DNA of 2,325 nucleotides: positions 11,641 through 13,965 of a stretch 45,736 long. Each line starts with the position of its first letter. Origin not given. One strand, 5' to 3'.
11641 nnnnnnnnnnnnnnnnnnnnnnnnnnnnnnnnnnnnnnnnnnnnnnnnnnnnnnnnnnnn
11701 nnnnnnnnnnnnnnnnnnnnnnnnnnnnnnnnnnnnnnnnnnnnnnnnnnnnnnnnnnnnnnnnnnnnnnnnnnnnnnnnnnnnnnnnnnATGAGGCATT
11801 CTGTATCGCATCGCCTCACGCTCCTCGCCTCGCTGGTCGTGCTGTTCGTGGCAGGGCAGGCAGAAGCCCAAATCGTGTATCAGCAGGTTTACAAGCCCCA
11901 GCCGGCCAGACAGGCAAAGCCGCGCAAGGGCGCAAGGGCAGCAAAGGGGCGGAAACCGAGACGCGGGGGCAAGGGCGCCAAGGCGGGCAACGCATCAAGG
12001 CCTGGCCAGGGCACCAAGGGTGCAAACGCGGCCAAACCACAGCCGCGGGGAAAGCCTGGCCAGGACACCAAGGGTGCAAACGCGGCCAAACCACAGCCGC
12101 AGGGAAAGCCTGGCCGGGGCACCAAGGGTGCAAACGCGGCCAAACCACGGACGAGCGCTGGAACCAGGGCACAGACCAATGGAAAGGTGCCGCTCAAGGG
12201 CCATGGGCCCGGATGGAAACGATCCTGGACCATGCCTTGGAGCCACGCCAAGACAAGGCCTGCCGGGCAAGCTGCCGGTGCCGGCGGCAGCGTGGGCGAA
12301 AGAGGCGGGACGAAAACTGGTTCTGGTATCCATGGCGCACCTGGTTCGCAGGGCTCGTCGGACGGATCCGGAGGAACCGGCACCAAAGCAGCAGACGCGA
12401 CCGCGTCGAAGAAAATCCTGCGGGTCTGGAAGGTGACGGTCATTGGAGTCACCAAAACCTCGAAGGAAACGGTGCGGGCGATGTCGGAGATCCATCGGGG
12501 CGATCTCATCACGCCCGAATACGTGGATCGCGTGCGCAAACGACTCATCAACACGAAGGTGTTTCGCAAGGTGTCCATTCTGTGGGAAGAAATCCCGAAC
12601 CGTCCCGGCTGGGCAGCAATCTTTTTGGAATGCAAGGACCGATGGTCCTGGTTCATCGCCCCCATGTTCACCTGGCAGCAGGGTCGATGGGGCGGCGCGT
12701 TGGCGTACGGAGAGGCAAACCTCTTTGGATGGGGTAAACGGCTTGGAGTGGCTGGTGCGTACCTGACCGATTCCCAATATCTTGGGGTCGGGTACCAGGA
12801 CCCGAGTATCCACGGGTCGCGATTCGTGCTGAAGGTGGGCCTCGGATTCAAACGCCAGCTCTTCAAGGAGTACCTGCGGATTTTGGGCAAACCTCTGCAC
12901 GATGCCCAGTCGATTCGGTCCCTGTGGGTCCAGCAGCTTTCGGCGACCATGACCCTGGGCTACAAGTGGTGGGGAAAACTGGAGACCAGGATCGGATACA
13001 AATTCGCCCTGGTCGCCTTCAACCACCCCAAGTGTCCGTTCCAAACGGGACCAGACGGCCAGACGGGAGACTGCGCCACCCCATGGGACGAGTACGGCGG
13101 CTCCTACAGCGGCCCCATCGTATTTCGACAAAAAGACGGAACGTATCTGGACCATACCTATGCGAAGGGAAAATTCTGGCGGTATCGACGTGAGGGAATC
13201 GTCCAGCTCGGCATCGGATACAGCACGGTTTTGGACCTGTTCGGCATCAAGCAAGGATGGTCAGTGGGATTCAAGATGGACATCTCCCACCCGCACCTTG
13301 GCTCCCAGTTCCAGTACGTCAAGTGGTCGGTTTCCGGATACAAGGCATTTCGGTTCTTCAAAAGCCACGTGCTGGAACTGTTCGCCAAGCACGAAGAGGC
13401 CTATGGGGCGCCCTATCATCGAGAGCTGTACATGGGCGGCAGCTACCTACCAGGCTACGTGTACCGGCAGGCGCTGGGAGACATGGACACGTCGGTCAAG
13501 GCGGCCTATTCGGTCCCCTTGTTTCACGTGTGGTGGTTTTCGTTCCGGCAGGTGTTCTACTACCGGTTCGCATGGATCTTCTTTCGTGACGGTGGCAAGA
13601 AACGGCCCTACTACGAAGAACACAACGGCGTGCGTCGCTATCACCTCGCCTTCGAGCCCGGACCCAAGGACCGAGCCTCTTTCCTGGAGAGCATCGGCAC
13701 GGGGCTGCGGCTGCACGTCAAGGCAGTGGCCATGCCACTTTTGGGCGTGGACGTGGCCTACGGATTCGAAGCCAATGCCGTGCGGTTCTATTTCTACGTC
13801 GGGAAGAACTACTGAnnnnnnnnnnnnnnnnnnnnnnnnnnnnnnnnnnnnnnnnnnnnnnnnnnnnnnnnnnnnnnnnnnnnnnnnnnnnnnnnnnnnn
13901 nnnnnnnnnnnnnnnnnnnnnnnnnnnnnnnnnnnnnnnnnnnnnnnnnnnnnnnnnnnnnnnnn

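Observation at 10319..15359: Translationally coupled operon: secreted bilobed aspartic protease with PDZ domain -> Omp85-like beta-barrel with a Lys/Pro-rich periplasm-spanning repeat arm -> TPR protein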

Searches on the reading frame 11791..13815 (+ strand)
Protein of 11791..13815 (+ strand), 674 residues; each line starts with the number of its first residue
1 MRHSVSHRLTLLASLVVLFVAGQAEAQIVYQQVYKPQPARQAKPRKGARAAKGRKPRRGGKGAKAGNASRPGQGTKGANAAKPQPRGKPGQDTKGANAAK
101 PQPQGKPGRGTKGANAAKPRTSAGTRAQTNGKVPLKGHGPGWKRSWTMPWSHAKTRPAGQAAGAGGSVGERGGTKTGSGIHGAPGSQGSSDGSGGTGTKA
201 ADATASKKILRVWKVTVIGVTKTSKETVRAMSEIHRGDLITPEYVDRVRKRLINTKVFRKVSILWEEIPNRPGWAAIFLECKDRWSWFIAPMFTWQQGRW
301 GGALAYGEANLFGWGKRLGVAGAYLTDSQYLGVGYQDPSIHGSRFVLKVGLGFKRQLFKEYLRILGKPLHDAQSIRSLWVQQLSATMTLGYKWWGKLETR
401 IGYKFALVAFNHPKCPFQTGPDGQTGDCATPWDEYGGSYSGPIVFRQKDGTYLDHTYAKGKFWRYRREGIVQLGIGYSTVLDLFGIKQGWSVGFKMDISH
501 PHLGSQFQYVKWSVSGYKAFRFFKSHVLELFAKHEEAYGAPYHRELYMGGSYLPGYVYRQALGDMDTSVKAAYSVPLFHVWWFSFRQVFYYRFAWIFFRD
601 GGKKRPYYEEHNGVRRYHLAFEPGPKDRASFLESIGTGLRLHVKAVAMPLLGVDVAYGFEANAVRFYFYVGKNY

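Call 3: search_protein_families(library=pfam, proteins=[window:11791-13815:+], max_evalue=1)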
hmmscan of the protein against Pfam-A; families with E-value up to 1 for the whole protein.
window:11791-13815:+ (674 aa): 2 families
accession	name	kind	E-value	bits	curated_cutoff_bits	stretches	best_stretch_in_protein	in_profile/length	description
PF01103.29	Omp85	-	5.6e-08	33.1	24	1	310-672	1-323/325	Omp85 superfamily domain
PF07244.20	POTRA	-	0.013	16.6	21.3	1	212-261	3-57/79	Surface antigen variable number repeat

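Call 4: search_protein_families(library=ncbifam, proteins=[window:11791-13815:+], max_evalue=1)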
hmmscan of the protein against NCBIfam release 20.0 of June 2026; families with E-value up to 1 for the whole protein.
window:11791-13815:+ (674 aa): 1 family
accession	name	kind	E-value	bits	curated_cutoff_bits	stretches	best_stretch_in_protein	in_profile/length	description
TIGR03303.1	OM_YaeT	equivalog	1.8e-10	39.9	297.15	1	210-556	322-627/741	outer membrane protein assembly factor BamA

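Call 15: find_homologous_proteins(query=window:11791-13815:+)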
Query window:11791-13815:+ (674 aa): 6 proteins with E <= 0.001 among 8000 candidates.
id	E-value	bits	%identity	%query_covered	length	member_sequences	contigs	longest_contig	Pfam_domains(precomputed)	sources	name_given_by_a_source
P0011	0.0e+0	1576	100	100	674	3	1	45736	PF01103.30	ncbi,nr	ncbi:MAG: BamA/TamA family outer membrane protein [Deltaproteobacteria bacterium]|nr:BamA/TamA famil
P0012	3.7e-208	711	63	71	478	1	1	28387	PF01103.30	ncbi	-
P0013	8.0e-206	704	63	69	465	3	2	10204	PF01103.30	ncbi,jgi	-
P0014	1.3e-203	696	54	89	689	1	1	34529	PF01103.30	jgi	jgi:hypothetical protein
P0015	4.3e-203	695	46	99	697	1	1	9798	PF01103.30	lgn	-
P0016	3.9e-187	642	57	68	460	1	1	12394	PF01103.30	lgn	-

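Call 16: find_encoding_contigs(protein=P0012, flank=7000, max_places=2)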
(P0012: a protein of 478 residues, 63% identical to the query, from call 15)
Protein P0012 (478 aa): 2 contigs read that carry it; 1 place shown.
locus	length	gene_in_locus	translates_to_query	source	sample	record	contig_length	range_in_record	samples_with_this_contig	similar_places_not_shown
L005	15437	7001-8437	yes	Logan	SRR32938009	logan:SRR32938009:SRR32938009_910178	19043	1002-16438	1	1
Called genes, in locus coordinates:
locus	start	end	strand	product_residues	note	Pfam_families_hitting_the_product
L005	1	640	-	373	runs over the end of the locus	-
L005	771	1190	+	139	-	PF00072:Response_reg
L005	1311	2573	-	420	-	PF00069:Pkinase, PF03109:ABC1 (faint), PF07714:PK_Tyr_Ser-Thr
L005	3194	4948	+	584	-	PF01033:Somatomedin_B (weak)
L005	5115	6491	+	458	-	PF13650:Asp_protease_2, PF13975:gag-asp_proteas, PF13180:PDZ_2 (weak)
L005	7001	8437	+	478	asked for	PF01103:Omp85 (weak)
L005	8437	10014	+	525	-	PF24575:TPR_Slam (faint), PF13424:TPR_12 (faint), PF23914:TPR_CcmH_CycH (weak), PF12895:ANAPC3 (weak), PF13432:TPR_16 (weak), PF14559:TPR_19, PF13432:TPR_16, PF14559:TPR_19, +7 more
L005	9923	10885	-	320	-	-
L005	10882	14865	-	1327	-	PF00580:UvrD-helicase, PF13245:AAA_19, PF00580:UvrD-helicase, PF13361:UvrD_C, PF13538:UvrD_C_2 (faint), PF12705:PDDEXK_1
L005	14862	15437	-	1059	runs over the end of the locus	?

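Call 17: find_encoding_contigs(protein=P0013, flank=7000, max_places=2)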
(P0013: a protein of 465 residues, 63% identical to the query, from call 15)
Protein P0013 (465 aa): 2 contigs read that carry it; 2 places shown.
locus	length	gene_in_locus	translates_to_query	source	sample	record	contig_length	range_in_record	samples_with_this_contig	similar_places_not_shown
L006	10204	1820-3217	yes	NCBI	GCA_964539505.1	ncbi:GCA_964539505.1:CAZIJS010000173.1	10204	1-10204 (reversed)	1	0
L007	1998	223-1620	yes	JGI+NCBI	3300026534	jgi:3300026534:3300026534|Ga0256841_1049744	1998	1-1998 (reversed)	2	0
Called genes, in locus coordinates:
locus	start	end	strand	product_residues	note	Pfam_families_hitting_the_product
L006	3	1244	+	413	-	?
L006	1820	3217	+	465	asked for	PF01103:Omp85 (weak)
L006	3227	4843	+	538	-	PF00515:TPR_1 (faint), PF07719:TPR_2 (faint), PF13414:TPR_11 (faint), PF13428:TPR_14 (faint), PF12895:ANAPC3 (faint), PF13181:TPR_8 (faint), PF13432:TPR_16, PF14559:TPR_19, +3 more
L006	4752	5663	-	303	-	-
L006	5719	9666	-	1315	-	PF00580:UvrD-helicase, PF13245:AAA_19, PF13538:UvrD_C_2 (faint), PF13604:AAA_30 (faint), PF13361:UvrD_C, PF12705:PDDEXK_1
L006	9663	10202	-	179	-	?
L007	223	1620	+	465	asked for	PF01103:Omp85 (weak)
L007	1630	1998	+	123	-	?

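Call 18: find_encoding_contigs(protein=P0014, flank=7000, max_places=2)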
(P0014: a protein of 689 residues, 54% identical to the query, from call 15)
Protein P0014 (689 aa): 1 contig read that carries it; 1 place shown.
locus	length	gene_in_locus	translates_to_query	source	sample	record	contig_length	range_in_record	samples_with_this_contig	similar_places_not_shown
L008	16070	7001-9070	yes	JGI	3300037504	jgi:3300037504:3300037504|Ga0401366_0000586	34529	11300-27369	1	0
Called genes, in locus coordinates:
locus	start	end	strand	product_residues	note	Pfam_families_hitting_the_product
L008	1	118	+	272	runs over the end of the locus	-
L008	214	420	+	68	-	PF12651:RHH_3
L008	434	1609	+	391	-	PF10502:Peptidase_S26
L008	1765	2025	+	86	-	PF04964:Flp_Fap (weak)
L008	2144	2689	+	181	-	PF01478:Peptidase_A24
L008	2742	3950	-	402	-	PF00156:Pribosyltran (faint)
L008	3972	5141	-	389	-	-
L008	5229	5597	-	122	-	-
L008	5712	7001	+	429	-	PF13650:Asp_protease_2, PF13975:gag-asp_proteas, PF13180:PDZ_2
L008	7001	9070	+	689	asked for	PF01103:Omp85 (weak)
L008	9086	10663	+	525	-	PF07719:TPR_2 (faint), PF13428:TPR_14 (faint), PF25060:ARM_TT21_2nd (faint), PF00515:TPR_1 (faint), PF12895:ANAPC3 (faint), PF13181:TPR_8 (faint), PF13432:TPR_16, PF14559:TPR_19 (weak), +3 more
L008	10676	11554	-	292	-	-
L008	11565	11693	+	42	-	-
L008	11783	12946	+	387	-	PF00196:GerE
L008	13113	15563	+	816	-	PF13360:PQQ_2 (weak), PF13570:Beta-prop_ACSF4 (faint), PF13360:PQQ_2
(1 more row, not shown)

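Call 19: find_encoding_contigs(protein=P0015, flank=7000, max_places=2)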
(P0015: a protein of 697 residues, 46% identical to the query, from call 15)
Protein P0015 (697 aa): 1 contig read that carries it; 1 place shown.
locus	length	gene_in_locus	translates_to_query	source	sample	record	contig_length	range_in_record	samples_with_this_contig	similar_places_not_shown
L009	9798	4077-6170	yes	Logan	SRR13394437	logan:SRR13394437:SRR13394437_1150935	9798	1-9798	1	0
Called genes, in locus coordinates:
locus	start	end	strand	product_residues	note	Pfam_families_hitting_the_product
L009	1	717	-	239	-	?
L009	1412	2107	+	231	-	-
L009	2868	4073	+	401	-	PF13650:Asp_protease_2, PF13975:gag-asp_proteas, PF13180:PDZ_2 (weak), PF17820:PDZ_6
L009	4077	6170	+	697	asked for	PF01103:Omp85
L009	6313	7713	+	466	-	PF12895:ANAPC3 (faint), PF13428:TPR_14 (faint), PF25060:ARM_TT21_2nd (faint), PF00515:TPR_1 (faint), PF07719:TPR_2 (faint), PF13429:TPR_15 (weak), PF13432:TPR_16 (weak), PF14559:TPR_19 (weak), +5 more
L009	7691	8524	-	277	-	-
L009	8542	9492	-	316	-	-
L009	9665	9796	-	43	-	?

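Call 20: find_encoding_contigs(protein=P0016, flank=7000, max_places=2)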
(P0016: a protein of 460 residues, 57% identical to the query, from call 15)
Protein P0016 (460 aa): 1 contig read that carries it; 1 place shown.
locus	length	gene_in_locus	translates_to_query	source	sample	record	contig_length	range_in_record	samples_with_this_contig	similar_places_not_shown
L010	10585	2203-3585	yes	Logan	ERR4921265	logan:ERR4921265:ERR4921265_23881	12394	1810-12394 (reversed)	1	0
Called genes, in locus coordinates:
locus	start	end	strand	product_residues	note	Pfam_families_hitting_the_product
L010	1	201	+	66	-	?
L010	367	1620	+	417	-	PF13650:Asp_protease_2 (weak), PF13975:gag-asp_proteas (weak), PF13180:PDZ_2 (weak)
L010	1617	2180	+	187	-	-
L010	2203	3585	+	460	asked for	PF01103:Omp85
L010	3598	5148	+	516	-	PF13429:TPR_15 (faint), PF12895:ANAPC3 (faint), PF25058:ARM_TT21 (faint), PF14559:TPR_19 (faint), PF00515:TPR_1 (faint), PF07719:TPR_2 (faint), PF13181:TPR_8 (faint), PF13432:TPR_16, +2 more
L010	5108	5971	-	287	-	-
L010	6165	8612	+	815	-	PF13360:PQQ_2, PF13570:Beta-prop_ACSF4 (faint), PF13360:PQQ_2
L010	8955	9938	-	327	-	-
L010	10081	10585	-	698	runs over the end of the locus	PF00691:OmpA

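Call 31: find_related_loci(query=A2, collection=genome_contigs, flank=8000)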
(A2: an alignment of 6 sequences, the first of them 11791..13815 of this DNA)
Query A2 (674 aa) in genome_contigs; peptide patterns used: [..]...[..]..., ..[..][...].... (x = any residue, [..] = any of these).
76 stretches matched a pattern; 3 encode a relative of the query (tblastn E <= 1e-3); 2 distinct loci.
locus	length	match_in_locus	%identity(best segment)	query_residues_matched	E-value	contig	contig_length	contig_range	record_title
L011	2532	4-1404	56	208-674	0e+0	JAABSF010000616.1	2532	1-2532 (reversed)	MAG: Deltaproteobacteria bacterium isolate S10.Bin075 Scaffold_567, whole genome shotgun sequence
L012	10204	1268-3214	51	11-674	0e+0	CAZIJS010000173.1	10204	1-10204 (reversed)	MAG TPA_asm: uncultured Myxococcales bacterium isolate SRP163575_co1_106 genome assembly, contig: NODE_14465_length_1020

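Call 33: find_related_loci(query=A2, collection=metagenome_contigs, flank=6000)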
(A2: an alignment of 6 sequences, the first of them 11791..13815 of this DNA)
Query A2 (674 aa) in metagenome_contigs; peptide patterns used: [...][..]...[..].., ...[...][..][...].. (x = any residue, [..] = any of these).
277 stretches matched a pattern; 1 encode a relative of the query (tblastn E <= 1e-3); 1 distinct loci.
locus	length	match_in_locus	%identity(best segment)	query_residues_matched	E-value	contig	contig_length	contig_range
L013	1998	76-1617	59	169-674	0e+0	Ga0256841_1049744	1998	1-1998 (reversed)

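Call 35: search_solved_structures(query=A2, max_evalue=1, show_alignments=1)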
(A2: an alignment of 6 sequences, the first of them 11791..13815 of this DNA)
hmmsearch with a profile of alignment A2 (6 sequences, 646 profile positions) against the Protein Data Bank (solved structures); distinct sequences matched with E-value up to 1: 5.
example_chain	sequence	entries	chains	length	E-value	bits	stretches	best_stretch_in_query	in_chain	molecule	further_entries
7ycx_h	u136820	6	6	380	0.032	16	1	36-90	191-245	Negative elongation factor E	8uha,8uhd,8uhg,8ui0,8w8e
6gml_X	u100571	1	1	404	0.044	15.6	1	36-89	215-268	Negative elongation factor E,Negative elongation factor E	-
9j0n_X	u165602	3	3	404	0.044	15.6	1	36-89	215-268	Negative elongation factor E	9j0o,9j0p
8w8r_R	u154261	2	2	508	0.86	11.3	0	35-158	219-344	Probable G-protein coupled receptor 101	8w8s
4les_A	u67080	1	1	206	0.97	11.1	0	46-195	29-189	Protein - conserved hypothetical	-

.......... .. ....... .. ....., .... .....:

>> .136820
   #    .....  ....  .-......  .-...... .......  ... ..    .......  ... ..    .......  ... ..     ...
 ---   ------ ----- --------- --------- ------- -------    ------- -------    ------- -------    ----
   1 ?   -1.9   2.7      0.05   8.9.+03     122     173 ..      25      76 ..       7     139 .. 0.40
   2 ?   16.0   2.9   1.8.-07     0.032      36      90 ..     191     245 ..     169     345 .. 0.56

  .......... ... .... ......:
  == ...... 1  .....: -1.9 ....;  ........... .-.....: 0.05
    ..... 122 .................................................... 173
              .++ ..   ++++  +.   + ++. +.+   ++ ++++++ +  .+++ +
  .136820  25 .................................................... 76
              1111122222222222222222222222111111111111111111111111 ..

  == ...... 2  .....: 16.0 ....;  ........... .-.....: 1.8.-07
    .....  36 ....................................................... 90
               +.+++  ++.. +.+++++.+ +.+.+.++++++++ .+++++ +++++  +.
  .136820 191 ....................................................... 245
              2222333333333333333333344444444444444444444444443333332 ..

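Call 55: predict_structure(alignment_id=A5)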
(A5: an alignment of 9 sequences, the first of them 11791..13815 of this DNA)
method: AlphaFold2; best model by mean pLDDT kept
length: 674 residues; sequences in the alignment: 9
mean_pLDDT: 47.3   pTM: 0.41
mean pLDDT of the five models: 47.3, 46.5, 36.6, 36.2, 33.9
residues with pLDDT >= 90: 9; 70-90: 144; 50-70: 106; < 50: 415
segments of 3 or more residues with pLDDT < 50: 1-9, 11-206, 285-302, 309-314, 360-373, 417-463, 539-563, 578-583, 591-674
pLDDT, mean of each block of 10 residues (from residue 1): 44 41 23 26 33 30 31 25 26 25 27 30 26 25 25 25 23 23 26 24 44 69 65 80 83 73 72 73 43 33 50 54 64 66 71 70 35 53 83 83 79 53 43 30 37 34 62 87 64 87 72 84 69 65 31 26 54 58 48 43 34 29 33 44 35 28 29 28
secondary structure, 60 per line:
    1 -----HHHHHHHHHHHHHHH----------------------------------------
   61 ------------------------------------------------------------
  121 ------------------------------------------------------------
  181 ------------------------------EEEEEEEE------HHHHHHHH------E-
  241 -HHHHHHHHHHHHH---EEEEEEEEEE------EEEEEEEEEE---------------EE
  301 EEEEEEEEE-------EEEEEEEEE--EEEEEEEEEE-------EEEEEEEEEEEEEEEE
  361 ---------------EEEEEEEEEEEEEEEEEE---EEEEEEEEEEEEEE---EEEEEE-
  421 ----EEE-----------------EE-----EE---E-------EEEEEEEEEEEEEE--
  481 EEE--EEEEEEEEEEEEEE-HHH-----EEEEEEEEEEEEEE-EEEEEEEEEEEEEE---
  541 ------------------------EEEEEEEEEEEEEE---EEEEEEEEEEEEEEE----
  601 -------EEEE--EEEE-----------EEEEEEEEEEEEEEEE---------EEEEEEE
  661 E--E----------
elements in order (helices of 4 or more, strands of 3 or more residues): H6-20 E211-218 H225-232 H242-254 E258-267 E274-283 E299-309 E317-325 E328-337 E345-360 E376-393 E397-410 E414-419 E425-427 E465-478 E481-483 E486-499 E509-522 E524-537 E565-578 E582-596 E608-611 E614-617 E629-644 E654-661
